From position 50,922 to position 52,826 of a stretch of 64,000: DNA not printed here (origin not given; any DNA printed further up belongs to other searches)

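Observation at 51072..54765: Three consecutive GT-B-like hypothetical proteins (two clear tandem paralogs) downstream of the Pse genes - candidate pseudaminyl/glycosyl transferases of an unrecognised family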

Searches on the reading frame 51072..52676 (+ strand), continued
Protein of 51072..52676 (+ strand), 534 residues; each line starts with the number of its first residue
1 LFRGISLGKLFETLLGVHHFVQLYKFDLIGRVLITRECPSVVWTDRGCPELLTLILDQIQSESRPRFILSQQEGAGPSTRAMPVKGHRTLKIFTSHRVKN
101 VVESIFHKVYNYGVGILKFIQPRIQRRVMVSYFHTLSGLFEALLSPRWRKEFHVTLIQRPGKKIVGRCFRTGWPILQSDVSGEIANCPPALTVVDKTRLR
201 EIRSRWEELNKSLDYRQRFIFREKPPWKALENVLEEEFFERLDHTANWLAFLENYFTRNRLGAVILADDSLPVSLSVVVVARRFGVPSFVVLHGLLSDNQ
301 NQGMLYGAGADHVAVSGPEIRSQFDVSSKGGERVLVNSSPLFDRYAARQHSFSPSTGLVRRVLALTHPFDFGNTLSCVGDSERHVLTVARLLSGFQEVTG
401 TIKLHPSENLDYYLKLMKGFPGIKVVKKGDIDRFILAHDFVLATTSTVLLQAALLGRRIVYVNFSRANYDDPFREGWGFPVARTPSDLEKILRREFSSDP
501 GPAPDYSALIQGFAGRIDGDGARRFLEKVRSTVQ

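Call 43: find_encoding_contigs(protein=P0130, flank=10000, max_places=1)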
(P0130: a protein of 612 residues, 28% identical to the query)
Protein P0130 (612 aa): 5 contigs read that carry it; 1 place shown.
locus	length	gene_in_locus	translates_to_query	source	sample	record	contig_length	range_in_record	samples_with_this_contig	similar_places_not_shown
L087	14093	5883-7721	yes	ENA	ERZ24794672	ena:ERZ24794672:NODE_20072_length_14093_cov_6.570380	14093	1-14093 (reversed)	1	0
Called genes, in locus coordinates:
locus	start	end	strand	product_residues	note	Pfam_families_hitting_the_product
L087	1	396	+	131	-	?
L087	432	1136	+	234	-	PF02348:CTP_transf_3, PF12804:NTP_transf_3 (weak)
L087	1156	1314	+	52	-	-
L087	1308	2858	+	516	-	PF01943:Polysacc_synt, PF13440:Polysacc_synt_3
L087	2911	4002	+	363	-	PF02310:B12-binding, PF04055:Radical_SAM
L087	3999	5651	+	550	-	-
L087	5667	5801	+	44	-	-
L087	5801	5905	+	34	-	-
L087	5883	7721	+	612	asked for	-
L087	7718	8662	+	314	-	PF01041:DegT_DnrJ_EryC1, PF01212:Beta_elim_lyase (weak)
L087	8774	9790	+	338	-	PF01408:GFO_IDH_MocA, PF02894:GFO_IDH_MocA_C, PF22725:GFO_IDH_MocA_C3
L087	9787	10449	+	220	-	PF14602:Hexapep_2 (faint), PF25084:LbH_EIF2B, PF25087:GMPPB_C, PF00132:Hexapep (weak), PF25084:LbH_EIF2B (weak), PF00132:Hexapep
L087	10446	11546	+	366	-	PF01041:DegT_DnrJ_EryC1, PF01053:Cys_Met_Meta_PP (weak), PF01212:Beta_elim_lyase (faint)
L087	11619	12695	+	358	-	PF02350:Epimerase_2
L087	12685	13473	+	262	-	PF00535:Glycos_transf_2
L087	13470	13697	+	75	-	-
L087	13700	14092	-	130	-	?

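Call 44: find_encoding_contigs(protein=P0131, flank=10000, max_places=1)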
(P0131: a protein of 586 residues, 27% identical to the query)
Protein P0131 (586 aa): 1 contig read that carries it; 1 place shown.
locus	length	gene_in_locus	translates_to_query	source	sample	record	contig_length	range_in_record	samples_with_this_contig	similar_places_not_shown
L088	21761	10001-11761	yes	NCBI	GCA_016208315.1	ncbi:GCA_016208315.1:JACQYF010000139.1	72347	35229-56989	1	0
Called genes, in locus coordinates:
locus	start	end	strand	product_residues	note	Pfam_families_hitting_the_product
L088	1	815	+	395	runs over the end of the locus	PF00155:Aminotran_1_2, PF01041:DegT_DnrJ_EryC1, PF01053:Cys_Met_Meta_PP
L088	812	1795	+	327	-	-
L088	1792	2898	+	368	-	PF03102:NeuB, PF08666:SAF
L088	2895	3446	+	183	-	PF13302:Acetyltransf_3, PF13420:Acetyltransf_4, PF00583:Acetyltransf_1, PF13523:Acetyltransf_8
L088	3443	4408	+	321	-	PF01408:GFO_IDH_MocA, PF03807:F420_oxidored (weak), PF02894:GFO_IDH_MocA_C, PF22725:GFO_IDH_MocA_C3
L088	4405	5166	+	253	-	PF02348:CTP_transf_3, PF12804:NTP_transf_3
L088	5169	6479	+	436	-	PF00202:Aminotran_3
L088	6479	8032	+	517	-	PF01943:Polysacc_synt, PF13440:Polysacc_synt_3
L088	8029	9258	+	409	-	PF13439:Glyco_transf_4, PF13579:Glyco_trans_4_4, PF00534:Glycos_transf_1, PF13692:Glyco_trans_1_4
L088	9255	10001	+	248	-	PF13489:Methyltransf_23, PF13847:Methyltransf_31, PF08241:Methyltransf_11, PF08242:Methyltransf_12, PF13649:Methyltransf_25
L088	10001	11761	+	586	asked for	PF20471:DUF6716 (faint)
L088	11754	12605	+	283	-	PF13489:Methyltransf_23, PF01209:Ubie_methyltran, PF13847:Methyltransf_31, PF08241:Methyltransf_11, PF08242:Methyltransf_12, PF13649:Methyltransf_25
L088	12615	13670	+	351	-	PF13524:Glyco_trans_1_2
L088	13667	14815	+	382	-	PF13439:Glyco_transf_4, PF13579:Glyco_trans_4_4, PF00534:Glycos_transf_1, PF13692:Glyco_trans_1_4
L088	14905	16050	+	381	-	PF13439:Glyco_transf_4, PF13579:Glyco_trans_4_4, PF20706:GT4-conflict, PF00534:Glycos_transf_1, PF13692:Glyco_trans_1_4, PF13524:Glyco_trans_1_2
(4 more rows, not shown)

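Call 45: find_encoding_contigs(protein=P0133, flank=10000, max_places=1)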
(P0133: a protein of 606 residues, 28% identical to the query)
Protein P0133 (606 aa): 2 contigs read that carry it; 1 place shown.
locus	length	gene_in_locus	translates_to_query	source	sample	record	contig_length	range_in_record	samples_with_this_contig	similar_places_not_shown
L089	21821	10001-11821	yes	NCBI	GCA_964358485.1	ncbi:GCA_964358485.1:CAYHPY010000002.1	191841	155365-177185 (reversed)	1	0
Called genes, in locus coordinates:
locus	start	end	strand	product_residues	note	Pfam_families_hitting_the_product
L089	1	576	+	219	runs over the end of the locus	PF00117:GATase, PF01174:SNO (faint), PF07685:GATase_3 (weak)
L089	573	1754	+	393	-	-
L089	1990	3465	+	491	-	PF03102:NeuB, PF08666:SAF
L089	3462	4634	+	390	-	PF02350:Epimerase_2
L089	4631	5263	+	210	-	PF17836:PglD_N, PF24894:Hexapep_GlmU (faint), PF25084:LbH_EIF2B (weak), PF25087:GMPPB_C (faint), PF00132:Hexapep, PF14602:Hexapep_2 (weak)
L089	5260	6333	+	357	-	PF00571:CBS (faint), PF00483:NTP_transferase, PF12804:NTP_transf_3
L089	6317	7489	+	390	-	PF01041:DegT_DnrJ_EryC1, PF01212:Beta_elim_lyase (weak), PF00155:Aminotran_1_2 (weak)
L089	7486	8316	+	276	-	PF05721:PhyH (weak)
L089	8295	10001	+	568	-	PF00664:ABC_membrane (weak), PF02463:SMC_N (faint), PF00005:ABC_tran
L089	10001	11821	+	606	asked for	-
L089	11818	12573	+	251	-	PF13489:Methyltransf_23, PF08241:Methyltransf_11, PF08242:Methyltransf_12, PF13649:Methyltransf_25, PF13847:Methyltransf_31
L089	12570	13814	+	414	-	PF13439:Glyco_transf_4, PF13579:Glyco_trans_4_4, PF00534:Glycos_transf_1, PF13692:Glyco_trans_1_4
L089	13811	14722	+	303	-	PF01073:3Beta_HSD, PF01370:Epimerase, PF02719:Polysacc_synt_2, PF04321:RmlD_sub_bind, PF16363:GDP_Man_Dehyd, PF07993:NAD_binding_4 (weak)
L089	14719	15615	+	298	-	PF00535:Glycos_transf_2, PF10111:Glyco_tranf_2_2, PF13506:Glyco_transf_21 (weak), PF13641:Glyco_tranf_2_3, PF13632:Glyco_trans_2_3 (weak)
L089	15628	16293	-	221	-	-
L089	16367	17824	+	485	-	PF02321:OEP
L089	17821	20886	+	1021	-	PF00873:ACR_tran, PF03176:MMPL (weak)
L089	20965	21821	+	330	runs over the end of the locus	PF01073:3Beta_HSD, PF01370:Epimerase, PF02719:Polysacc_synt_2, PF04321:RmlD_sub_bind, PF05368:NmrA (weak), PF07993:NAD_binding_4, PF16363:GDP_Man_Dehyd, PF13460:NAD_binding_10, +1 more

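Call 46: find_encoding_contigs(protein=P0135, flank=10000, max_places=1)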
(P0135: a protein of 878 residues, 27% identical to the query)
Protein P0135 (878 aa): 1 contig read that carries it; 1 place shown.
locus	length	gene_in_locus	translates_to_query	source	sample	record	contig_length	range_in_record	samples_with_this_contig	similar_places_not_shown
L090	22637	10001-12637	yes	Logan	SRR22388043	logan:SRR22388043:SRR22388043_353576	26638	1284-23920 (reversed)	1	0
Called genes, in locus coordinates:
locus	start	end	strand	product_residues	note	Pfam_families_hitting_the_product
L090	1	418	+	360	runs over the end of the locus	PF03102:NeuB, PF08666:SAF (weak)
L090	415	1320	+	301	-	PF13489:Methyltransf_23, PF07021:MetW (weak), PF13847:Methyltransf_31, PF08241:Methyltransf_11, PF08242:Methyltransf_12, PF13649:Methyltransf_25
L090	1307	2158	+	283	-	PF22725:GFO_IDH_MocA_C3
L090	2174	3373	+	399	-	PF04055:Radical_SAM (weak)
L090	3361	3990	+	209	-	PF00106:adh_short, PF13561:adh_short_C2 (weak)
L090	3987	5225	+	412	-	PF02655:ATP-grasp_3, PF01071:GARS_A (weak), PF02222:ATP-grasp (weak), PF02786:CPSase_L_D2, PF07478:Dala_Dala_lig_C, PF13535:ATP-grasp_4, PF18603:LAL_C2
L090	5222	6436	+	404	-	PF01408:GFO_IDH_MocA, PF22725:GFO_IDH_MocA_C3, PF02894:GFO_IDH_MocA_C (weak)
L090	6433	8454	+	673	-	PF03065:Glyco_hydro_57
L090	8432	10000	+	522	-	-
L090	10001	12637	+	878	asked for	PF13489:Methyltransf_23, PF01209:Ubie_methyltran (weak), PF07021:MetW (weak), PF08241:Methyltransf_11, PF08242:Methyltransf_12, PF13649:Methyltransf_25, PF13847:Methyltransf_31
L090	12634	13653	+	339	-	PF00535:Glycos_transf_2, PF10111:Glyco_tranf_2_2, PF13641:Glyco_tranf_2_3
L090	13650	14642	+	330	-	PF00106:adh_short (weak), PF01073:3Beta_HSD, PF01370:Epimerase, PF02719:Polysacc_synt_2, PF04321:RmlD_sub_bind, PF07993:NAD_binding_4, PF16363:GDP_Man_Dehyd, PF13460:NAD_binding_10, +1 more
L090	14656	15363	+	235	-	PF00483:NTP_transferase, PF12804:NTP_transf_3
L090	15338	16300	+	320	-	PF01370:Epimerase, PF16363:GDP_Man_Dehyd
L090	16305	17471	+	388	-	PF13439:Glyco_transf_4, PF13477:Glyco_trans_4_2, PF13579:Glyco_trans_4_4, PF20706:GT4-conflict (weak), PF00534:Glycos_transf_1, PF13692:Glyco_trans_1_4, PF13524:Glyco_trans_1_2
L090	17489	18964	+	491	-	PF13727:CoA_binding_3 (faint), PF02397:Bac_transf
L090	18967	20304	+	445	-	PF04932:Wzy_C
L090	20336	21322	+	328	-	PF01380:SIS, PF00571:CBS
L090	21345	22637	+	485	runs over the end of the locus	PF02878:PGM_PMM_I, PF02879:PGM_PMM_II, PF02880:PGM_PMM_III, PF00408:PGM_PMM_IV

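Call 48: predict_structure(alignment_id=A2)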
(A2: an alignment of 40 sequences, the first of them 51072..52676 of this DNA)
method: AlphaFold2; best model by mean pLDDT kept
length: 534 residues; sequences in the alignment: 40
mean_pLDDT: 87.7   pTM: 0.89
mean pLDDT of the five models: 87.7, 86.9, 86.5, 86.3, 85.1
residues with pLDDT >= 90: 358; 70-90: 116; 50-70: 32; < 50: 28
segments of 3 or more residues with pLDDT < 50: 76-95, 180-187
pLDDT, mean of each block of 10 residues (from residue 1): 95 88 90 94 84 90 89 57 42 52 87 92 89 93 95 94 95 79 46 95 96 94 89 90 90 92 95 93 97 84 75 95 71 90 85 66 94 85 96 94 93 94 94 94 96 95 93 95 98 90 93 96 97 95
secondary structure, 60 per line:
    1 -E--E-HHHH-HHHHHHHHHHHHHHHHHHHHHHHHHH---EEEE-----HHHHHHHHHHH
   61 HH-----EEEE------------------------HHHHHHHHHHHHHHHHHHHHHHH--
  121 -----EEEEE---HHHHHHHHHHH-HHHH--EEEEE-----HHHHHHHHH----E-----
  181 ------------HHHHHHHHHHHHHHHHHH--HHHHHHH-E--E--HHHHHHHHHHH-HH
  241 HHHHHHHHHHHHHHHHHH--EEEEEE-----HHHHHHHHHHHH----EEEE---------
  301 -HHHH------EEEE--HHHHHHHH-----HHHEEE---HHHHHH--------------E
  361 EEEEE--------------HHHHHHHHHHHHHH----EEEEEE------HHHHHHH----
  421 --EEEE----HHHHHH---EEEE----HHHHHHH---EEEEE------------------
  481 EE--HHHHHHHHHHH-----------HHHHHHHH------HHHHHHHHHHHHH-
elements in order: H7-10 H12-37 E41-44 H50-62 E68-71 H96-118 E126-130 H134-144 H146-149 E152-156 H162-170 H193-210 H213-219 H227-237 H239-258 E261-266 H272-283 E288-291 H302-305 E312-315 H318-325 E334-336 H340-345 E360-365 H380-393 E398-403 H410-416 E423-426 H431-436 E440-443 H448-454 E458-462 H485-495 H507-514 H521-533

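Call 55: fold_search(model_id=the predicted structure, library=pdb)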
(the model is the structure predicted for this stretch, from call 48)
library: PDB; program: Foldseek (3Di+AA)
matches with E <= 10: 1407; with E <= 0.001: 84
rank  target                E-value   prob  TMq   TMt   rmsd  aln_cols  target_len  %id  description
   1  4fkz_B                3.2e-11  1.00  0.47  0.63   6.5       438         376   13  Crystal structure of Bacillus subtilis UDP-GlcNAc 2-epimerase in complex with UDP-GlcNAc and UDP (released 2013-05-08)
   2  4fkz_A                4.2e-11  1.00  0.45  0.59   6.9       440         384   14  Crystal structure of Bacillus subtilis UDP-GlcNAc 2-epimerase in complex with UDP-GlcNAc and UDP (released 2013-05-08)
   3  1o6c_B                8.0e-11  1.00  0.44  0.59   7.8       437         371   13  Crystal structure of UDP-N-acetylglucosamine 2-epimerase (released 2003-11-25)
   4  1v4v_A                1.9e-10  1.00  0.39  0.51   9.4       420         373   12  Crystal Structure Of UDP-N-Acetylglucosamine 2-Epimerase From Thermus Thermophilus HB8 (released 2003-12-02)
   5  3beo_A                2.0e-10  1.00  0.46  0.61   7.0       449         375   11  A Structural Basis for the allosteric regulation of non-hydrolyzing UDP-GlcNAc 2-epimerases (released 2008-02-19)
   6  8ahe_A                1.9e-09  1.00  0.45  0.61   8.1       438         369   12  PAC-FragmentDEL: Photoactivated covalent capture of DNA encoded fragments for hit discovery (released 2022-09-14)
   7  7vz6_B                2.2e-09  1.00  0.44  0.63  10.7       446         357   12  The crystal structure of Non-hydrolyzing UDPGlcNAc 2-epimerase in complex with UDP-glucose (released 2022-11-16)
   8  4zht_A                2.3e-09  1.00  0.44  0.58  12.6       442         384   12  Crystal structure of UDP-GlcNAc 2-epimerase (released 2016-06-01)
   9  5enz_B                2.8e-09  1.00  0.45  0.61   6.7       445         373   11  S. aureus MnaA-UDP co-structure (released 2016-04-27)
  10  1o6c_A                5.1e-09  1.00  0.44  0.61   6.5       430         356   13  Crystal structure of UDP-N-acetylglucosamine 2-epimerase (released 2003-11-25)
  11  7vz6_G                5.7e-09  1.00  0.45  0.64   7.7       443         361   13  The crystal structure of Non-hydrolyzing UDPGlcNAc 2-epimerase in complex with UDP-glucose (released 2022-11-16)
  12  7vz6_D                5.7e-09  1.00  0.45  0.63   8.1       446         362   13  The crystal structure of Non-hydrolyzing UDPGlcNAc 2-epimerase in complex with UDP-glucose (released 2022-11-16)
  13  1f6d_C                5.7e-09  1.00  0.46  0.64   6.6       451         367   12  THE STRUCTURE OF UDP-N-ACETYLGLUCOSAMINE 2-EPIMERASE FROM E. COLI. (released 2000-12-13)
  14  7vz6_F                9.8e-09  1.00  0.45  0.63   7.0       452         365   12  The crystal structure of Non-hydrolyzing UDPGlcNAc 2-epimerase in complex with UDP-glucose (released 2022-11-16)
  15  7vza_F                1.2e-08  1.00  0.46  0.65   7.0       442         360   14  The crystal structure of Non-hydrolyzing UDPGlcNAc 2-epimerase in complex with UDP (released 2022-11-16)
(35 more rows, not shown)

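Call 58: find_related_loci(query=A4, collection=metagenome_contigs, flank=10000)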
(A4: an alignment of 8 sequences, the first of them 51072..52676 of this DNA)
Query A4 (534 aa) in metagenome_contigs; peptide patterns used: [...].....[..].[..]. (x = any residue, [..] = any of these).
111 stretches matched a pattern; 16 encode a relative of the query (tblastn E <= 1e-3); 16 distinct loci.
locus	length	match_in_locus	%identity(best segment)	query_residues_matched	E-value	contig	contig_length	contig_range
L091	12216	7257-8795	25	2-533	3e-40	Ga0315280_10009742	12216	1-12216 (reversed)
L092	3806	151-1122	31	199-529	4e-32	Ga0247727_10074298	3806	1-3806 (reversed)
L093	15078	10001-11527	24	2-524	4e-24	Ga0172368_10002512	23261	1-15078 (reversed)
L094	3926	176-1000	31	198-465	3e-22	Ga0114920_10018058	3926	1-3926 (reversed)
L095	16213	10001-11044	19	206-533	5e-9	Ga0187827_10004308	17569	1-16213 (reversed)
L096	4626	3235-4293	20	198-531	6e-8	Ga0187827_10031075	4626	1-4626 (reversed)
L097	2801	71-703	21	258-465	2e-7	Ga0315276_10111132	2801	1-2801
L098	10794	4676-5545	23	196-491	7e-7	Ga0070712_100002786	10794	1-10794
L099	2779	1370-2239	22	196-491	8e-7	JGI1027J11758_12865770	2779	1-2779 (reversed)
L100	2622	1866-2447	24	200-410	9e-7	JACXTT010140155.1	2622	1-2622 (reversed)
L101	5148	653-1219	23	309-488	2e-5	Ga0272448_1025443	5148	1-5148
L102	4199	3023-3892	22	196-491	3e-5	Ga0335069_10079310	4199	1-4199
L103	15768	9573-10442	22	196-491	3e-5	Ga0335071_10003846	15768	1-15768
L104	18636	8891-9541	25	242-456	5e-5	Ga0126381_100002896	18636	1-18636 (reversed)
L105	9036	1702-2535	23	181-456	4e-5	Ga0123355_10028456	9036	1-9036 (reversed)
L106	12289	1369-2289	24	192-502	9e-5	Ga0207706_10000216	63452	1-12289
